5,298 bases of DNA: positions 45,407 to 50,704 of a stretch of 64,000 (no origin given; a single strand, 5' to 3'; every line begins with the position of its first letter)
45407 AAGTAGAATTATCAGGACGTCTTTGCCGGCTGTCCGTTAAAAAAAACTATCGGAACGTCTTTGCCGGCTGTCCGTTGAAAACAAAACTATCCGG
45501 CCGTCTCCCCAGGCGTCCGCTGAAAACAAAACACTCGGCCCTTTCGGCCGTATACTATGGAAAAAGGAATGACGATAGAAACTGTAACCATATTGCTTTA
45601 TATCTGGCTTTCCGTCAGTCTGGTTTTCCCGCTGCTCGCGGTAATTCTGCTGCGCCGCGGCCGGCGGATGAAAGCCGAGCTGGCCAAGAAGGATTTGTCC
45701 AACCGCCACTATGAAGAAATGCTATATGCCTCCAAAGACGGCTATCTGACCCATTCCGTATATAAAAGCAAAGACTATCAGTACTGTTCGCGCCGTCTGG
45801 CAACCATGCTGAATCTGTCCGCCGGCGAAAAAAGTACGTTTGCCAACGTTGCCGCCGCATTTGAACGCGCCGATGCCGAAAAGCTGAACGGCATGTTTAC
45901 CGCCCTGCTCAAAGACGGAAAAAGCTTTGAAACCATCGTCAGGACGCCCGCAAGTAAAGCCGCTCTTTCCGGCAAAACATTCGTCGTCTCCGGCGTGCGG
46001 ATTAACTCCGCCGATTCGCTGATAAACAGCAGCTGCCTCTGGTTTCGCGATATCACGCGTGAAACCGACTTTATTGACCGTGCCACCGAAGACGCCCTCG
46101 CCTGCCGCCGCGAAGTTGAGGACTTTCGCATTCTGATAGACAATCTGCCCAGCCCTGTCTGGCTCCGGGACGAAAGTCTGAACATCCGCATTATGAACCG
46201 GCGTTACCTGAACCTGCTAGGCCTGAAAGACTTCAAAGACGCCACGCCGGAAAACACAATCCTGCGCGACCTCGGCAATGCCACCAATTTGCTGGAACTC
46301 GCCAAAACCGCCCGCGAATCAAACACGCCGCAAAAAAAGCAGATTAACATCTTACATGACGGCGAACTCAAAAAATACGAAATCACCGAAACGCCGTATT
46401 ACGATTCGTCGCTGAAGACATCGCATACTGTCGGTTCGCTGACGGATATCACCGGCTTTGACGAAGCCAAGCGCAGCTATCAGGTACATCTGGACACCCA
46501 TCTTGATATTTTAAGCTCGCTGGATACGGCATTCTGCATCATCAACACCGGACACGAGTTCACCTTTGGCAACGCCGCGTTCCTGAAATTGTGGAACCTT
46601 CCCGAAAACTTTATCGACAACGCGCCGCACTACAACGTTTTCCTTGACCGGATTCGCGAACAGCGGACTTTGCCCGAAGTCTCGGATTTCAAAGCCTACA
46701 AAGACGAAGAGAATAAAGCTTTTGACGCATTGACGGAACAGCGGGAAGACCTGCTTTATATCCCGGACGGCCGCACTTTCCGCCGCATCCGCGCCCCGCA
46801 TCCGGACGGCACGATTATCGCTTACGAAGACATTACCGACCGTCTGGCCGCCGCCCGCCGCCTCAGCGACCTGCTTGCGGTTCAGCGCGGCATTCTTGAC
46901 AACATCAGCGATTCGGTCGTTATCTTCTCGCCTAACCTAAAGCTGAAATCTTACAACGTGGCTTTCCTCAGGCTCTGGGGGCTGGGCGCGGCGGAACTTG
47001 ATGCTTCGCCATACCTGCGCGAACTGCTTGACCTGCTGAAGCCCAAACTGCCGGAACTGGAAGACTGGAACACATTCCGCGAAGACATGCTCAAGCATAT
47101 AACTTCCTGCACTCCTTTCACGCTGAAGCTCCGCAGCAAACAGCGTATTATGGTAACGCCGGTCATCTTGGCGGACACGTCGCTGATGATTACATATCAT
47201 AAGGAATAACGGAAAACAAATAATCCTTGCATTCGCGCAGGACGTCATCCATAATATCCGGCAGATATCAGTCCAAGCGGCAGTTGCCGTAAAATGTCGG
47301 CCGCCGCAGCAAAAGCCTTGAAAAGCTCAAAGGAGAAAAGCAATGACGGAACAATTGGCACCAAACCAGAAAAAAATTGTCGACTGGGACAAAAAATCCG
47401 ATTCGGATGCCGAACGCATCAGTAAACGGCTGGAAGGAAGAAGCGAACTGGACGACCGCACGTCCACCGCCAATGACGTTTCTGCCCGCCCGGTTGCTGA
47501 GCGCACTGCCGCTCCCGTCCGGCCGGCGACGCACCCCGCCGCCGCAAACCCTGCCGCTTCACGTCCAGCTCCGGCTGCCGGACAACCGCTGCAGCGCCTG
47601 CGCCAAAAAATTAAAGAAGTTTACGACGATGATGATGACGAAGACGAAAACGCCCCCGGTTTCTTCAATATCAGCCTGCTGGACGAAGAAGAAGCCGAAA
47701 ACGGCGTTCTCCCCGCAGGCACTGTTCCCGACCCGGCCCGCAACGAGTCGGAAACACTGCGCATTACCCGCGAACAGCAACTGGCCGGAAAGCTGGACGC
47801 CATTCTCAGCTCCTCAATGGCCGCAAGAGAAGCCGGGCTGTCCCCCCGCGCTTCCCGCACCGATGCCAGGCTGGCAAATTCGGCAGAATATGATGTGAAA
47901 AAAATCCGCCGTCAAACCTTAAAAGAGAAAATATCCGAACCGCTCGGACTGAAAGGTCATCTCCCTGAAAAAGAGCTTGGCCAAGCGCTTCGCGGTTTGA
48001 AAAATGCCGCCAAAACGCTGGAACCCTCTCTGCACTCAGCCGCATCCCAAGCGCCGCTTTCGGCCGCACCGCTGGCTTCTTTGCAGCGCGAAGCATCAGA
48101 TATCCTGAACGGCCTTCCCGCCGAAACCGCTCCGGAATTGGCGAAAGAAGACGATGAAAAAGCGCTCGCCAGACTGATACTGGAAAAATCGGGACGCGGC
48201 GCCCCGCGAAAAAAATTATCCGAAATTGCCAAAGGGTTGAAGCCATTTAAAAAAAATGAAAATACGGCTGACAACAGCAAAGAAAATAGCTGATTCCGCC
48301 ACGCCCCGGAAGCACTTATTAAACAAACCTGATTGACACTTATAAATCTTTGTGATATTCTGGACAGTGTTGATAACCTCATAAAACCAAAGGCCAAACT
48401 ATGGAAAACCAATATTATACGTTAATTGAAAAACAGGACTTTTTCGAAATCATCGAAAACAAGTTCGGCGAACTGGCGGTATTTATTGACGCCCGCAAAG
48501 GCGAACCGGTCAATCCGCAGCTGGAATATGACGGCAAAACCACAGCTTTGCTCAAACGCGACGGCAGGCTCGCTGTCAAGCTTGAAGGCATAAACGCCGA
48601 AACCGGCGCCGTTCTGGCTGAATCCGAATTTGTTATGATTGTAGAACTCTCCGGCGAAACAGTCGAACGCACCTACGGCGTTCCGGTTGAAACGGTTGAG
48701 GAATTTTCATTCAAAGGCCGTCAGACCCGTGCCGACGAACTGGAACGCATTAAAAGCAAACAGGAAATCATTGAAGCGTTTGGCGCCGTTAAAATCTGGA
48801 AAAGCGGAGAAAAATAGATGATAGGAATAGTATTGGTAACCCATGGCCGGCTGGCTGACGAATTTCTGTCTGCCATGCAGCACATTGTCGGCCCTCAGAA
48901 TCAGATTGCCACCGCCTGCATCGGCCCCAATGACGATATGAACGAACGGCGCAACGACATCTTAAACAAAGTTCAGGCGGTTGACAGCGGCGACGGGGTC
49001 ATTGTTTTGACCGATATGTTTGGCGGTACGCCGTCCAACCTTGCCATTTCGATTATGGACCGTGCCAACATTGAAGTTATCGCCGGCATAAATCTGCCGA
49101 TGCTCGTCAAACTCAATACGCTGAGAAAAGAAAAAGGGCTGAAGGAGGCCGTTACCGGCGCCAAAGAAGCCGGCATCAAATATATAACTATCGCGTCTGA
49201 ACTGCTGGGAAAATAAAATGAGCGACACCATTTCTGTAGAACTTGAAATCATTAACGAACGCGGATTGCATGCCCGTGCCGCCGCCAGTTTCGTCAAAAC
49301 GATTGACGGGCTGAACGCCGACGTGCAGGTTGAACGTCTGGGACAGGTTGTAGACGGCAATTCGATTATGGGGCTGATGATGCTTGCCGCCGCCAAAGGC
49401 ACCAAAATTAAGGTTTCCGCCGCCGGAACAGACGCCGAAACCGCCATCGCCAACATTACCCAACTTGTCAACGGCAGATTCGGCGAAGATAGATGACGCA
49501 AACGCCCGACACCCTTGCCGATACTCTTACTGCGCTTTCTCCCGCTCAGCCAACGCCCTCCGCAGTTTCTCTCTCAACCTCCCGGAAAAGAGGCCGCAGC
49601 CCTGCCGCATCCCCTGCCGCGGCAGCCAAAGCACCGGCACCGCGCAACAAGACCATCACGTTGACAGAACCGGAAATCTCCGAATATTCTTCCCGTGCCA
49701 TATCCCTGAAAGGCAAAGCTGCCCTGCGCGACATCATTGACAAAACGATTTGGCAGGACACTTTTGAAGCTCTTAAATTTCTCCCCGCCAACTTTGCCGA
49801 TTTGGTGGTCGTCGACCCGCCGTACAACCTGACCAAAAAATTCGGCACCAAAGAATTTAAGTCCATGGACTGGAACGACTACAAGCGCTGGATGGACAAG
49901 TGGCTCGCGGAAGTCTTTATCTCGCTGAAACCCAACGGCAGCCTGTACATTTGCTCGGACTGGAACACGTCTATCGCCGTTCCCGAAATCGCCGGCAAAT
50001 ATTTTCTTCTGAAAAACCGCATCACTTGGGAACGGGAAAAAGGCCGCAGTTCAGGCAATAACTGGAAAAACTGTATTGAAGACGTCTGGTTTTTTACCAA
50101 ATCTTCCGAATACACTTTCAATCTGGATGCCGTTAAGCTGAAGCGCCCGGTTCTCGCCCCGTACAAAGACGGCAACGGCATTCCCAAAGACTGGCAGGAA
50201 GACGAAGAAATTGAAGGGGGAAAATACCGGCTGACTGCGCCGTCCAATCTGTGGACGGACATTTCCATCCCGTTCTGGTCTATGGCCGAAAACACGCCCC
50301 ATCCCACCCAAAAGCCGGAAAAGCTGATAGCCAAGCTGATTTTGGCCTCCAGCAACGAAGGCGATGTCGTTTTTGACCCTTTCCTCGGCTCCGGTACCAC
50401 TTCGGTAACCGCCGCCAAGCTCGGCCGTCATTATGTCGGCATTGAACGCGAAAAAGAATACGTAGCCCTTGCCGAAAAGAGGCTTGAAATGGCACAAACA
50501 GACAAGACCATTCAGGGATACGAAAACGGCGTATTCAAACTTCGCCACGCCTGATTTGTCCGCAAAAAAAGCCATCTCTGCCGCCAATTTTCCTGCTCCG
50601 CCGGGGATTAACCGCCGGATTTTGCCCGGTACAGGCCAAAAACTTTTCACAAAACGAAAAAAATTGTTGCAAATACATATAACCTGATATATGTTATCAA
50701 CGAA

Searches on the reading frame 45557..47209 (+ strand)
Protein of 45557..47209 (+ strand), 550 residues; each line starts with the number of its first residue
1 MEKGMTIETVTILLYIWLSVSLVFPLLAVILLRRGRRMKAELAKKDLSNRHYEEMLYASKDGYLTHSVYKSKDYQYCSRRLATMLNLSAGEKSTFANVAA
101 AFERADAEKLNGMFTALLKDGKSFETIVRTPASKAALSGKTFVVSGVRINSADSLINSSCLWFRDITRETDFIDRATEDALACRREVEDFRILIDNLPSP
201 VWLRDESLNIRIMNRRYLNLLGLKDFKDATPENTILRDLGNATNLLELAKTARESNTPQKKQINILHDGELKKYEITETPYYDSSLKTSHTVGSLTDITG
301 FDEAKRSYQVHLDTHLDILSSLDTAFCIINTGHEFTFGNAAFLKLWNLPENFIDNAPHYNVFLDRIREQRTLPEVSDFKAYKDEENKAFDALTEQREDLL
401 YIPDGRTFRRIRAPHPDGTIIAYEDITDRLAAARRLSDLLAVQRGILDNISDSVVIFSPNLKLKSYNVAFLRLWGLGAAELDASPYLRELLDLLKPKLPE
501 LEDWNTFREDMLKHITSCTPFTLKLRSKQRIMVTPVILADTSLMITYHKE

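Call 112: search_protein_families(library=ncbifam, proteins=[window:45557-47209:+], max_evalue=0.01)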
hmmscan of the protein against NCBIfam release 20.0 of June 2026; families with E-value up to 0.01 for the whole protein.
window:45557-47209:+ (550 aa): 3 families
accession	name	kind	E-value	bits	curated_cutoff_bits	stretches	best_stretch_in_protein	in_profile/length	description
TIGR00229.1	sensory_box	domain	6e-07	29.6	22.9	1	188-305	5-123/126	PAS domain S-box protein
NF046044.1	PnpS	equivalog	3.5e-05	23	400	1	182-301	49-163/390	two-component system histidine kinase PnpS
NF008467.0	PRK11359.1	equivalog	0.0042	15.1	857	0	184-300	132-250/800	oxygen-sensing cyclic-di-GMP phosphodiesterase DosP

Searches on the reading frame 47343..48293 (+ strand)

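Call 108: search_protein_families(library=pfam, proteins=[window:47343-48293:+], max_evalue=1)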
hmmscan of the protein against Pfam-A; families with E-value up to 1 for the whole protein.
window:47343-48293:+ (316 aa): 1 family
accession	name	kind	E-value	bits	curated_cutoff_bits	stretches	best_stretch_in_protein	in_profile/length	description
PF02416.21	TatA_B_E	-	0.0086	15.7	21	0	210-228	27-45/53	mttA/Hcf106 family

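Call 112: search_protein_families(library=ncbifam, proteins=[window:47343-48293:+], max_evalue=0.01)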
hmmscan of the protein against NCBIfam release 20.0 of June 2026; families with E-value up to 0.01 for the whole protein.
window:47343-48293:+ (316 aa): 0 families

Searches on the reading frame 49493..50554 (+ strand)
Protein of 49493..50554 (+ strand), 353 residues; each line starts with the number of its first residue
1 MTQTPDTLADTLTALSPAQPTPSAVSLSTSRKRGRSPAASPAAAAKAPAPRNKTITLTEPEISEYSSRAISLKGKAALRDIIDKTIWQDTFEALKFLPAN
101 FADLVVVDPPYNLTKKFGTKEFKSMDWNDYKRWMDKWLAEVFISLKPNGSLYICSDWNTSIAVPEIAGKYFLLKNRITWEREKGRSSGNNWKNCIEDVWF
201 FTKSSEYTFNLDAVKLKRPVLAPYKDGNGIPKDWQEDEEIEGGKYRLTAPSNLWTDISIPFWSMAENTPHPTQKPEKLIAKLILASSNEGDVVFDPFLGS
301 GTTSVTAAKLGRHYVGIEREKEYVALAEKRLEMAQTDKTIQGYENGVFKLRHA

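Call 71: search_protein_families(library=pfam, proteins=[window:49493-50554:+], max_evalue=0.001)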
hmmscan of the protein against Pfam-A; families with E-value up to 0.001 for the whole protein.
window:49493-50554:+ (353 aa): 3 families
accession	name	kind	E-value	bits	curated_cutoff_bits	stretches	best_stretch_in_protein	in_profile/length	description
PF01555.25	N6_N4_Mtase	-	2.4e-46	158.9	26.7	1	103-329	2-221/221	DNA methylase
PF01170.24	UPF0020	-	1.5e-05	25.2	22.3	1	283-341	22-80/197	RMKL-like, methyltransferase domain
PF02086.21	MethyltransfD12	-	0.00079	19.7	22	0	80-117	154-191/253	D12 class N6 adenine-specific DNA methyltransferase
